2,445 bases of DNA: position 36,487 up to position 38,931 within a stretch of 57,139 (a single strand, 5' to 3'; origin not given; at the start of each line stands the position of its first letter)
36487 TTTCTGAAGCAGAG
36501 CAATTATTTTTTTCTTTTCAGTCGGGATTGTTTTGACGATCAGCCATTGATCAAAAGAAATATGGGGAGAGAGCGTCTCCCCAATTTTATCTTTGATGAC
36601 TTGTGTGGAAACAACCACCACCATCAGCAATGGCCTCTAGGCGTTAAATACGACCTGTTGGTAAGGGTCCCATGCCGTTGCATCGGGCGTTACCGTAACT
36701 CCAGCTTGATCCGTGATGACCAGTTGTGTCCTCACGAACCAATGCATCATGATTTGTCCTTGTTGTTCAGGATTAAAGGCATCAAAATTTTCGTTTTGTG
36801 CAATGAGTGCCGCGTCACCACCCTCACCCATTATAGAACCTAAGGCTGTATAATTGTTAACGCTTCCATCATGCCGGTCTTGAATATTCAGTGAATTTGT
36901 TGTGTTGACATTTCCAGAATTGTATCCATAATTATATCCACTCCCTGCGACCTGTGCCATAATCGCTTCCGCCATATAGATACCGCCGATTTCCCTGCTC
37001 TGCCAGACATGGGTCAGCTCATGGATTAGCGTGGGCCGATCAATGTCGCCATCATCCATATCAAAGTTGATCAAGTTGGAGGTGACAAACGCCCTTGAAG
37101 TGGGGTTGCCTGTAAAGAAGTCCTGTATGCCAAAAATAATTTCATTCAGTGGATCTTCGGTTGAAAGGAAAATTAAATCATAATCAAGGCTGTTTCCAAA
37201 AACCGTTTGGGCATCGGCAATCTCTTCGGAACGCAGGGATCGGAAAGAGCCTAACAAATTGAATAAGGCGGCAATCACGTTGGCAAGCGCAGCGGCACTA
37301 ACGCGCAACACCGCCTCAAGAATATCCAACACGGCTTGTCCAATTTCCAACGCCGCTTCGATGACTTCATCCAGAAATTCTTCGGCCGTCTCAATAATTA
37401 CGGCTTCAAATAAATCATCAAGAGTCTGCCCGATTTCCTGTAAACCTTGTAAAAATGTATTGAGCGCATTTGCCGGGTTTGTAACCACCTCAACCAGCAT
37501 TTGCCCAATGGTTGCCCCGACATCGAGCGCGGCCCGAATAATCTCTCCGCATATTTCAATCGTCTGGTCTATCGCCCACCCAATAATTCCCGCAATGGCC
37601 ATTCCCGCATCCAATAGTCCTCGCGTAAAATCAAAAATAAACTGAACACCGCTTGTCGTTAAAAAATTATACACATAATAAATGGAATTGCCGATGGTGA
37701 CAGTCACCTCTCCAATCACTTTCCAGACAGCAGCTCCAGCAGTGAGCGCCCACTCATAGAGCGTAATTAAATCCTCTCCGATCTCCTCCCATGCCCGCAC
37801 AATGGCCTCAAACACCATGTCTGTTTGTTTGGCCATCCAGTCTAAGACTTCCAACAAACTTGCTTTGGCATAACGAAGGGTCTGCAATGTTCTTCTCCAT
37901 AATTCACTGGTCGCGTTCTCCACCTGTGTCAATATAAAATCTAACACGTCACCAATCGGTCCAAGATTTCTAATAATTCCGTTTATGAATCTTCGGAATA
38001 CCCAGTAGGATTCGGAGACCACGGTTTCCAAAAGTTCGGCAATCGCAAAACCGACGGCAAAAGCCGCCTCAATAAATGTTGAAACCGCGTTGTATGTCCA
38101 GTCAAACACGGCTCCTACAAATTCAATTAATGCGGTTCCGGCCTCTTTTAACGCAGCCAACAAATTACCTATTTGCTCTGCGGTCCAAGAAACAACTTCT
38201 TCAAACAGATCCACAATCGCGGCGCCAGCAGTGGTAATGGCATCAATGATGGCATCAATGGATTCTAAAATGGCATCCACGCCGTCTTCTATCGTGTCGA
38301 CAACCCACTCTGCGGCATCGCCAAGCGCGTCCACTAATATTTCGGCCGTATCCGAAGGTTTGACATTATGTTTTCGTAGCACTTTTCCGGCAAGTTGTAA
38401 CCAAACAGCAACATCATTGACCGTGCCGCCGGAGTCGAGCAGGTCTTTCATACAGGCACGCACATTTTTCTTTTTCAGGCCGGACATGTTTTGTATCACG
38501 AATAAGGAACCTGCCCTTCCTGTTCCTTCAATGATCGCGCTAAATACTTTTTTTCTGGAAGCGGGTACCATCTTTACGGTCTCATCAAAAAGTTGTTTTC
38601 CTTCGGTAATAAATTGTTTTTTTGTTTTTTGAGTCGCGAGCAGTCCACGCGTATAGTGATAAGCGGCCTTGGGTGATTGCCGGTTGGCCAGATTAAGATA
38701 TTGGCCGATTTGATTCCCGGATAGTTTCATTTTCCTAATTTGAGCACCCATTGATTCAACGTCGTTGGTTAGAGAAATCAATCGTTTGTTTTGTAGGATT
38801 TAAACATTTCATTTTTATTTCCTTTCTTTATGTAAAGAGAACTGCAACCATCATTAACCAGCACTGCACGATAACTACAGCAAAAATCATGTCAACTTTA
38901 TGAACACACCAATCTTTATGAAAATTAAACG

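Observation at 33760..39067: Uncharacterised, apparently co-regulated hydrolase cassette between flgL and proC (best candidate for a novel system)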

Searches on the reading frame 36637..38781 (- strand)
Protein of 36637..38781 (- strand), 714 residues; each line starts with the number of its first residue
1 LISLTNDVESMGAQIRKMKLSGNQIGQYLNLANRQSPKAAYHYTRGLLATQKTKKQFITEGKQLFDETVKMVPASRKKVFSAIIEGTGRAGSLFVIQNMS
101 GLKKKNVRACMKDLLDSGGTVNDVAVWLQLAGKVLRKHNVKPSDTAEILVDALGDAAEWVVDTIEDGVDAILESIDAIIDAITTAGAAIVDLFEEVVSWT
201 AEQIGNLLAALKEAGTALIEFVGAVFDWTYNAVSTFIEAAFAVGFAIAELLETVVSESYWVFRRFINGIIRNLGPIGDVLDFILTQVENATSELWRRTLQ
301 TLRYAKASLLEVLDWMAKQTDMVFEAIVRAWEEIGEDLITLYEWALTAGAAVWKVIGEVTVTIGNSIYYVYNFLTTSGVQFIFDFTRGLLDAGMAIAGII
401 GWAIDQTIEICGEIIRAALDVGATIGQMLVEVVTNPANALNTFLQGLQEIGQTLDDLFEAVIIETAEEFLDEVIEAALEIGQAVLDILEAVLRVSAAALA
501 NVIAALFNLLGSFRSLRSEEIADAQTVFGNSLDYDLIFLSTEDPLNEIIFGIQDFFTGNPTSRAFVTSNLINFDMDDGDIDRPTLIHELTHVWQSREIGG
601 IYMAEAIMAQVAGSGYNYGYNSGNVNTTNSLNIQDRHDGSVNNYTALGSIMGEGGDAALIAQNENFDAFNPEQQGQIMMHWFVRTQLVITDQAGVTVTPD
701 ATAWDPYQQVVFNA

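Call 6: search_protein_families(library=pfam, proteins=[window:36637-38781:-], max_evalue=1)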
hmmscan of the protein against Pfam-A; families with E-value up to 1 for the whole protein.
window:36637-38781:- (714 aa): 6 families
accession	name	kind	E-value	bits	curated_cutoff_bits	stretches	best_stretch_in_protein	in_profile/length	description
PF04513.17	Baculo_PEP_C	-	0.0034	17.9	38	1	425-530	25-132/140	Baculovirus polyhedron envelope protein, PEP, C terminus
PF14676.12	FANCI_S2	-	0.15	12.7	37.8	1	408-506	38-136/156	FANCI solenoid 2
PF15225.11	IL32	-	0.19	12.5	27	0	286-334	28-80/100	Interleukin 32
PF09141.16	Talin_middle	-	0.19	12.2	25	0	176-251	81-161/161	Talin, middle domain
PF13699.11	eCIS_core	-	0.24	12.1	22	1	563-597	39-77/79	eCIS core domain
PF08066.17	PMC2NT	-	0.64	11.1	23.3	0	128-183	37-90/91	PMC2NT (NUC016) domain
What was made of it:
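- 36637..37251 (-): Gene A, C-terminal zincin metallopeptidase domain of VgrG2b/Tpe1 (DUF4157-like) type. HExxH codons at 37009-37023. Weak eCIS_core PF13699 hit (call 6).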

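Call 7: search_protein_families(library=ncbifam, proteins=[window:36637-38781:-], max_evalue=1)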
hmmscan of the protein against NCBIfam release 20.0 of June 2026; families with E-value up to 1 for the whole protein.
window:36637-38781:- (714 aa): 1 family
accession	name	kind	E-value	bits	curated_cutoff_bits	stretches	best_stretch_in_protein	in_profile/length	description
TIGR01985.1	phasin_2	equivalog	0.19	12.2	99.7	0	160-225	6-71/123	phasin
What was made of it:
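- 38377..38781 (-): Gene A, N-terminal basic helical domain (residues 1-135 of the 714-codon ORF; pI 10.1). Function unknown. No family match (calls 6, 7).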

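Call 10: find_homologous_proteins(query=window:36637-38781:-, max_evalue=0.001)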
Query window:36637-38781:- (714 aa): 42 proteins with E <= 0.001 among 8000 candidates.
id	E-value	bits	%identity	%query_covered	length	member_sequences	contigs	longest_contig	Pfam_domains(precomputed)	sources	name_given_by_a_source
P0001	0.0e+0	1544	100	99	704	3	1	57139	PF27499.1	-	-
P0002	0.0e+0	1284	81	99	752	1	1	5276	PF27499.1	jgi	-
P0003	0.0e+0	1205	76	99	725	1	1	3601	PF27499.1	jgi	jgi:hypothetical protein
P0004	0.0e+0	1198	77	100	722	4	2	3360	-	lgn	-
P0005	0.0e+0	1141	71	99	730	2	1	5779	-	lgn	-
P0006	0.0e+0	1135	73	99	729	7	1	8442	-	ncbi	ncbi:MAG: hypothetical protein ACXWV2_01170 [Chitinophagaceae bacterium]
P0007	0.0e+0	1120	71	99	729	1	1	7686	-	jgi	jgi:hypothetical protein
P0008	0.0e+0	1095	70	99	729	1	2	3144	-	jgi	jgi:hypothetical protein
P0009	0.0e+0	1089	70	99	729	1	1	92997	-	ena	-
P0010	0.0e+0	1075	68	99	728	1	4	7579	-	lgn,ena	-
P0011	0.0e+0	1075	69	99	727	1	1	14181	-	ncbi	-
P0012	0.0e+0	1064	68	99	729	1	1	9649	-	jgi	jgi:hypothetical protein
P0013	0.0e+0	1061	67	99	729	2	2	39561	-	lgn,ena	-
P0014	0.0e+0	1059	67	99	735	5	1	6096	-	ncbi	-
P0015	0.0e+0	1040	67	98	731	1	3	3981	-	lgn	-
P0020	2.2e-296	1003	64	99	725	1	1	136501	-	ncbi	-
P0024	2.9e-286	970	61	100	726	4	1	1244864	-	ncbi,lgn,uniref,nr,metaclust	ncbi:hypothetical protein [Kriegella aquimaris]|uniref:Uncharacterized protein n=1 Tax=Kriegella aqu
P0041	9.7e-162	558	43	89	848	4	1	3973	PF09361.16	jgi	jgi:phage-related protein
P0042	1.5e-129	452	33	66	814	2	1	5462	PF26039.2,PF28501.1,PF09361.16,PF27499.1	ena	-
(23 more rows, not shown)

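Call 11: find_encoding_contigs(protein=P0024, flank=10000, max_places=2)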
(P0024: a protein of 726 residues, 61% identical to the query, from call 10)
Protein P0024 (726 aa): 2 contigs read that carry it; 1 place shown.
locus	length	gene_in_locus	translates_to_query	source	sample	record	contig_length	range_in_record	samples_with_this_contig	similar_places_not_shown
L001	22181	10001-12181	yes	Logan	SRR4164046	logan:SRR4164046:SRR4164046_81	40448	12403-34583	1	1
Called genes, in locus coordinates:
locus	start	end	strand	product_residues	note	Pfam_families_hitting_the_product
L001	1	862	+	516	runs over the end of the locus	PF00106:adh_short, PF13561:adh_short_C2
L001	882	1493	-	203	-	PF00270:DEAD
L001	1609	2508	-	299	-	PF00892:EamA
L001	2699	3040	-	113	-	PF00543:P-II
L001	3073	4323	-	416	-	PF00909:Ammonium_transp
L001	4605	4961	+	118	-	-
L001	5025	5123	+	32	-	-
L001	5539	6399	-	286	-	PF00140:Sigma70_r1_2, PF04542:Sigma70_r2, PF04539:Sigma70_r3, PF04545:Sigma70_r4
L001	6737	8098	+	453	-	PF01841:Transglut_core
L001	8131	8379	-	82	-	-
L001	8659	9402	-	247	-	-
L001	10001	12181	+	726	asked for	-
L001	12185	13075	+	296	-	PF01364:Peptidase_C25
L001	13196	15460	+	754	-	PF19313:DUF5916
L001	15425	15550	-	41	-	-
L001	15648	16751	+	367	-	-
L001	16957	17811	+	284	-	PF00165:HTH_AraC (faint), PF12833:HTH_18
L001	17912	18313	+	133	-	PF17329:DUF5367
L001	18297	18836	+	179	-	PF08592:Anthrone_oxy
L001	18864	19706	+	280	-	PF05368:NmrA, PF13460:NAD_binding_10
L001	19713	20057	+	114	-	PF02962:CHMI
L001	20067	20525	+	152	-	PF13302:Acetyltransf_3 (weak), PF00583:Acetyltransf_1, PF13673:Acetyltransf_10, PF13508:Acetyltransf_7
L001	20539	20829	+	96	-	-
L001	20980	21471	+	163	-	PF04542:Sigma70_r2, PF08281:Sigma70_r4_2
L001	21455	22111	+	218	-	-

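Call 12: find_encoding_contigs(protein=P0020, flank=10000, max_places=2)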
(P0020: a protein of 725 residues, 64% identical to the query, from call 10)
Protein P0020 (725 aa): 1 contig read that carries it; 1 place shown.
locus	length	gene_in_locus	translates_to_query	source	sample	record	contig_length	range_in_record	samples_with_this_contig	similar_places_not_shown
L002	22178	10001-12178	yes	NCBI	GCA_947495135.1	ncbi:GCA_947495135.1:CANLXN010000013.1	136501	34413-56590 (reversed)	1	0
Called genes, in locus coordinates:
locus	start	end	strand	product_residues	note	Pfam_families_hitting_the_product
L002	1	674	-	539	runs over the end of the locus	PF00497:SBP_bac_3, PF00072:Response_reg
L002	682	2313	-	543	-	PF00497:SBP_bac_3, PF00512:HisKA, PF02518:HATPase_c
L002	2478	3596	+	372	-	PF04851:ResIII, PF00270:DEAD, PF00271:Helicase_C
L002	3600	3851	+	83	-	PF07308:DUF1456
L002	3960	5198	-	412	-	PF01244:Peptidase_M19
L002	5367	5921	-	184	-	PF02472:ExbD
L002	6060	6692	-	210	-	-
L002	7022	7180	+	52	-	-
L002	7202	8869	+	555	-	PF13585:CHU_C (faint), PF13860:FlgD_ig, PF18962:Por_Secre_tail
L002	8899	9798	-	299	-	PF05971:Methyltransf_10, PF05175:MTS (weak)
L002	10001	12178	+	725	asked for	-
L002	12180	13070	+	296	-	PF01364:Peptidase_C25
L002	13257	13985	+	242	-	PF14240:YHYH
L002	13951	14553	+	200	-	-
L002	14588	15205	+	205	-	PF02630:SCO1-SenC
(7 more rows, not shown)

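Call 13: find_encoding_contigs(protein=P0009, flank=10000, max_places=2)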
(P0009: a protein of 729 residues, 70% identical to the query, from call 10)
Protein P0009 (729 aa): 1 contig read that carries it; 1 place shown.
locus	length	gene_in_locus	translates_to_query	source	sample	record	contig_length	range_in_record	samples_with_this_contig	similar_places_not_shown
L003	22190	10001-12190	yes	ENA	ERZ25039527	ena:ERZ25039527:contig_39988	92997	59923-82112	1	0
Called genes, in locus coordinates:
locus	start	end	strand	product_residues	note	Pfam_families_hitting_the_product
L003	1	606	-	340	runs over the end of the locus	PF05496:RuvB_N, PF00004:AAA, PF07726:AAA_3 (faint), PF07728:AAA_5 (faint), PF17864:AAA_lid_4, PF05491:WHD_RuvB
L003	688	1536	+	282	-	PF00582:Usp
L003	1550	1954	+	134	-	PF05036:SPOR (weak)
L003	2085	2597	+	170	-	PF00300:His_Phos_1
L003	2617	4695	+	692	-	PF13089:PP_kinase_N, PF02503:PP_kinase, PF13091:PLDc_2 (faint), PF17941:PP_kinase_C_1, PF13090:PP_kinase_C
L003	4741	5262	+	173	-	PF16694:Cytochrome_P460 (weak)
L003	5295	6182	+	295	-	PF02541:Ppx-GppA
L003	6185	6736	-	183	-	PF25164:CoiA_N (faint)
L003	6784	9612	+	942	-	PF19081:Ig_7 (faint), PF13585:CHU_C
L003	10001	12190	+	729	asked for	-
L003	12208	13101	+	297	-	PF01364:Peptidase_C25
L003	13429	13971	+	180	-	PF01042:Ribonuc_L-PSP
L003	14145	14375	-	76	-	-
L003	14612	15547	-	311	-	PF11276:DUF3078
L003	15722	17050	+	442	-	PF01171:ATP_bind_3, PF28558:TilS_SCL, PF11734:TilS_C (weak)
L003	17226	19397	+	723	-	PF02683:DsbD_TM, PF13098:Thioredoxin_2, PF13899:Thioredoxin_7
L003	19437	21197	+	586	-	PF01839:FG-GAP (faint), PF13517:FG-GAP_3, PF18962:Por_Secre_tail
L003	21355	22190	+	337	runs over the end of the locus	PF00044:Gp_dh_N, PF02800:Gp_dh_C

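Call 14: search_protein_families(library=padloc, proteins=[window:36637-38781:-], max_evalue=1)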
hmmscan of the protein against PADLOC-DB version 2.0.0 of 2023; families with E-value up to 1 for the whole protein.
window:36637-38781:- (714 aa): 2 families
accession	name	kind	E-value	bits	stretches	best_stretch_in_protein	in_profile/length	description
PDLC00640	ZorA2|ZorA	-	0.0076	13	1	24-197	335-503/590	MotA/ExbB/TolQ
PDLC00598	ZorA1|ZorA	-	0.022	11.2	0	438-477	197-233/663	MotA/ExbB/TolQ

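Call 15: search_protein_families(library=phrogs, proteins=[window:36637-38781:-], max_evalue=1)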
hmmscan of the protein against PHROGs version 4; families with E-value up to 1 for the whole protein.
window:36637-38781:- (714 aa): 17 families
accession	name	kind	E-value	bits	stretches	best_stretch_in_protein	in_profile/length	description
phrog_1272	-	tail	1.7e-08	33.7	1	77-561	735-1095/1606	tail length tape measure protein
phrog_305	-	tail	1.8e-07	31.2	2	55-359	377-619/1001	tail length tape measure protein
phrog_5493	-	tail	4e-07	29.7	2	160-327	657-822/1102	tail length tape measure protein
phrog_4197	-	tail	8.6e-06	24.7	2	268-493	888-1065/1783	tail length tape measure protein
phrog_4372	-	tail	1.3e-05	23.8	1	151-335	1128-1307/1681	tail length tape measure protein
phrog_1204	-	tail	9.6e-05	21.4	1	147-502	732-1016/1483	tail protein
phrog_991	-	tail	0.00024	19.7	2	77-283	614-796/1966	tail length tape measure protein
phrog_1535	-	tail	0.0013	17.9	1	55-429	523-902/1152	tail length tape measure protein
phrog_8927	-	tail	0.0072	15.3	1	149-501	571-805/1619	tail length tape measure protein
phrog_7334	-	unknown function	0.023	13.7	2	403-521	28-149/1078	-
phrog_3888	-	unknown function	0.026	16.3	1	447-542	4-102/114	-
phrog_4094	-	unknown function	0.039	14.4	0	284-365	49-122/281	-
phrog_184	-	tail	0.063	13.4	1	144-255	133-236/411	baseplate hub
phrog_7611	-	unknown function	0.066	13.8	1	52-135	130-213/260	-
phrog_5296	-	unknown function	0.33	10.2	0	270-376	236-343/685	-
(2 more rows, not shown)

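Call 16: search_solved_structures(query=window:36637-38781:-, max_evalue=10, show_alignments=2)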
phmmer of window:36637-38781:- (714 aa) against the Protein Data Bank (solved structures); distinct sequences matched with E-value up to 10: 4.
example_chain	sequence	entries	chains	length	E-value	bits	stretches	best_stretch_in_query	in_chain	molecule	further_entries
6h56_A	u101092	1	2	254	6.8e-05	24.8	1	502-655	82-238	Effector domain of Pseudomonas aeruginosa VgrG2b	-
1vf1_A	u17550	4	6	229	1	11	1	458-553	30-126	Glutathione S-transferase 3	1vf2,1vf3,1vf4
1vcv_A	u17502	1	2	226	1.1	10.9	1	315-426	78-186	Probable deoxyribose-phosphate aldolase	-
6cfe_A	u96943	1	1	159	1.5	10.4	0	281-325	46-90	Mutant of Apolipoprotein E3 (APO-E3)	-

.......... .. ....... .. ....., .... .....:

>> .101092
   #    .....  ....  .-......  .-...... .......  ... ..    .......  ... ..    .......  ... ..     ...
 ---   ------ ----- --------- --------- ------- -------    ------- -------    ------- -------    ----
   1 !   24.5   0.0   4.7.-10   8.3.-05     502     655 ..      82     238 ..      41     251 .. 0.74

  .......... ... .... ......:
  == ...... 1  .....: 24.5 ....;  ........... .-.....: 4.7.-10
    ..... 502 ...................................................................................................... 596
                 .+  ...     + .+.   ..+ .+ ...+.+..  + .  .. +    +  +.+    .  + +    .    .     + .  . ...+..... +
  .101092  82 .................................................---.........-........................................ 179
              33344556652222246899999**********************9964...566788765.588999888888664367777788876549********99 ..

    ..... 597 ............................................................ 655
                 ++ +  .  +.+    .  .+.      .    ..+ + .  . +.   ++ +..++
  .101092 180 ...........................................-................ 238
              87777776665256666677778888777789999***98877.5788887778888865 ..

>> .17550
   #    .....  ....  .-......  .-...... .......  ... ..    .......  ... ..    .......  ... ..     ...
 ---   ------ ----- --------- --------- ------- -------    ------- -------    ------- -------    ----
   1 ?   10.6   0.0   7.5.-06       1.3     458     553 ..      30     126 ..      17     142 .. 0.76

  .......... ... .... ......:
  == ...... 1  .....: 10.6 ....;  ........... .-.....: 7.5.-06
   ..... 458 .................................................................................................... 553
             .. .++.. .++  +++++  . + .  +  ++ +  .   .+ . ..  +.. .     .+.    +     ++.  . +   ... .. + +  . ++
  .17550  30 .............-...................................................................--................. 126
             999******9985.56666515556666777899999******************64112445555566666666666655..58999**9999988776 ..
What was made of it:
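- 36637..37251 (-): phmmer against PDB 6H56, E = 7e-5 (call 16).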

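Call 19: find_related_loci(query=A2, collection=genome_contigs, flank=10000)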
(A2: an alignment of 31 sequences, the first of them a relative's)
Query A2 (704 aa) in genome_contigs; peptide patterns used: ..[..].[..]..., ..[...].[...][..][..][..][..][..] (x = any residue, [..] = any of these).
156 stretches matched a pattern; 89 encode a relative of the query (tblastn E <= 1e-3); the best 80 are kept; 80 distinct loci.
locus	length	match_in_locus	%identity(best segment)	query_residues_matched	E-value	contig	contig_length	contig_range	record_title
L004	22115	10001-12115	65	1-704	0e+0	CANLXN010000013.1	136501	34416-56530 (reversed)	uncultured Flavobacteriaceae bacterium isolate 3-490-G.fasta genome assembly, contig: NODE_13, whole genome shotgun sequ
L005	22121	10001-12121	61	1-701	0e+0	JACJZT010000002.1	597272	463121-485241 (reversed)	MAG: Flavobacteriales bacterium isolate HK-STAS-BACT-71 HK-STAS-BACT-71_2, whole genome shotgun sequence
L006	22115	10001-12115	61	1-704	0e+0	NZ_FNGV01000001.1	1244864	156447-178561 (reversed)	Kriegella aquimaris strain DSM 19886, whole genome shotgun sequence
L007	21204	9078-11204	48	1-701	0e+0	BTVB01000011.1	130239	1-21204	MAG: Gemmatimonadota bacterium AMX-MBFR-53 DNA, sequence11, whole genome shotgun sequence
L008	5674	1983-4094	42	1-702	1e-179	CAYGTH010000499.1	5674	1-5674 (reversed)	MAG TPA_asm: uncultured Bacteroidia bacterium isolate ERP117304_co3_96 genome assembly, contig: NODE_20668_length_5674_c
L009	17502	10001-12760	41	25-697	2e-138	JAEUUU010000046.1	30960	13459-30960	MAG: Saprospiraceae bacterium isolate new MAG-363 k141_2468179, whole genome shotgun sequence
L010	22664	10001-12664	41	72-697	3e-138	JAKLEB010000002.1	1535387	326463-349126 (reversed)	MAG: Candidatus Krumholzibacteriota bacterium isolate RA.bin123 RA.bin123_2, whole genome shotgun sequence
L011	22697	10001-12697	43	52-701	1e-137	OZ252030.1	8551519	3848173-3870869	MAG: Bryobacterales bacterium isolate 59e43249-5fc4-4363-b2bc-67a86b10f1a4 genome assembly, chromosome: 1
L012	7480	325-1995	40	134-701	4e-137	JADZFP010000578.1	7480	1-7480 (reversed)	MAG: Saprospiraceae bacterium isolate SJ871 c_000001801669, whole genome shotgun sequence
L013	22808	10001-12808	40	5-697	1e-135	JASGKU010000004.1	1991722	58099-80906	MAG: Agriterribacter sp. isolate 5N619 JMF-2111-06-0005.ont.bin.619_3, whole genome shotgun sequence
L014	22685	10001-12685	40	50-697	3e-135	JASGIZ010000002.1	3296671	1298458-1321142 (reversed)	MAG: Agriterribacter sp. isolate 5N381 JMF-2111-06-0005.ont.bin.381_1, whole genome shotgun sequence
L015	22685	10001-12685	39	50-697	1e-134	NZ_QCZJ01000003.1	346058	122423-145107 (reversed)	Terrimonas sp. strain NS-102 Scaffold3, whole genome shotgun sequence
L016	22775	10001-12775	42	28-701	2e-134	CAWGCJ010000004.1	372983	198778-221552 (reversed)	MAG: uncultured Acidimicrobiia bacterium isolate MFD03804.bin.2.108 genome assembly, contig: contig_46780, whole genome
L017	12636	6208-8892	40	50-697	2e-134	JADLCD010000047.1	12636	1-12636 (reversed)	MAG: Chitinophagaceae bacterium isolate SJ21 c_000000492495, whole genome shotgun sequence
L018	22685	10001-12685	39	50-697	1e-133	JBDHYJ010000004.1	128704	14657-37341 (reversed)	MAG: Chitinophagaceae bacterium isolate AS-MESO-3CA.137 NODE_498_length_128704_cov_13.334378, whole genome shotgun seque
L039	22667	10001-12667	35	12-689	3e-117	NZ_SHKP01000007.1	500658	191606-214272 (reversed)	Rivibacter subsaxonicus strain DSM 19570 Ga0310521_104, whole genome shotgun sequence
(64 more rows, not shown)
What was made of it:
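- On Gingipain / PorU (T9SS-linked C25): Present in Actinomycetota and Proteobacteria (call 19).
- The A-B pair is conserved in Bacteroidota, Actinomycetota, Acidobacteriota and other phyla (call 19). The distribution is patchy and suggests horizontal transfer (calls 10, 19). The family also occurs in monoderm Actinomycetota (call 19). A small autonomous operon with patchy distribution across phyla (calls 10, 19).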

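Call 29: predict_structure(alignment_id=A2)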
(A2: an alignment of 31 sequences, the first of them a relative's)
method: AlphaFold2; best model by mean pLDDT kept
length: 704 residues; sequences in the alignment: 31
mean_pLDDT: 59.7   pTM: 0.40
mean pLDDT of the five models: 59.7, 57.2, 55.7, 53.7, 51.8
residues with pLDDT >= 90: 110; 70-90: 150; 50-70: 112; < 50: 332
segments of 3 or more residues with pLDDT < 50: 121-274, 276-391, 393-409, 443-445, 447-460, 469-471, 473-478
pLDDT, mean of each block of 10 residues (from residue 1): 72 83 90 88 83 90 92 88 84 69 80 62 38 28 27 29 31 27 32 32 32 35 39 40 38 39 41 43 41 40 39 35 36 38 33 34 45 43 43 45 45 50 54 53 48 45 48 47 58 61 82 91 83 63 65 72 70 90 78 67 74 89 90 91 91 86 91 95 92 92 84
secondary structure, 60 per line:
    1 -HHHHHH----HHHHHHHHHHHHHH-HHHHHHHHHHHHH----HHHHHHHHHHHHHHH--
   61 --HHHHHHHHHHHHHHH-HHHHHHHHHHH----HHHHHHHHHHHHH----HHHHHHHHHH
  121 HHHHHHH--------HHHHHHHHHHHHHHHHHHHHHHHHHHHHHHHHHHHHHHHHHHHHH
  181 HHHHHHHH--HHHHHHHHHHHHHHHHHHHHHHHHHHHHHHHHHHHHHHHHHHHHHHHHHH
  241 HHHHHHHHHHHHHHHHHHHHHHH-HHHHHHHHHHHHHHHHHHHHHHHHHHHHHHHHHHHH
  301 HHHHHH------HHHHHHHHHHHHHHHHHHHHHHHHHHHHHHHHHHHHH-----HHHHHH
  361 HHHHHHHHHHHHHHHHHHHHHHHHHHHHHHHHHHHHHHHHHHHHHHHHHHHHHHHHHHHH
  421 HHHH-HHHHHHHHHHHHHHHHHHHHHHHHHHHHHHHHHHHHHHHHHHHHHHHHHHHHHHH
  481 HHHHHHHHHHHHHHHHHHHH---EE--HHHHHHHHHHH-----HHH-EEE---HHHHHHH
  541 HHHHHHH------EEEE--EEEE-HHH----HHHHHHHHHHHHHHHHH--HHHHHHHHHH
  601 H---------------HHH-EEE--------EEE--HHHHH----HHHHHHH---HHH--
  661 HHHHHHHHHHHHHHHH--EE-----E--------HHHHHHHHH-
elements in order (helices of 4 or more, strands of 3 or more residues): H2-7 H12-25 H27-39 H44-58 H63-77 H79-89 H94-106 H111-127 H136-188 H191-263 H265-306 H313-349 H355-424 H426-500 H508-518 E528-530 H534-547 E554-557 E560-563 H572-588 H591-601 E621-623 E632-634 H637-641 H646-652 H661-676 H695-703
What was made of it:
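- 38377..38781 (-): AlphaFold2 pLDDT 70-92 for this part (call 29).
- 37252..38376 (-): Gene A, central array of long helices (residues 136-510). It has 29-residue periodicity, is acidic (pI 4.05) and hydrophobic (GRAVY +0.59), and has two TM-like stretches. Its length varies between homologues. AF2 all-helical with low pLDDT (call 29).
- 36637..37251 (-): AF2 pLDDT 80-95 (call 29).
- AF2 gives low confidence for the centre (call 29).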
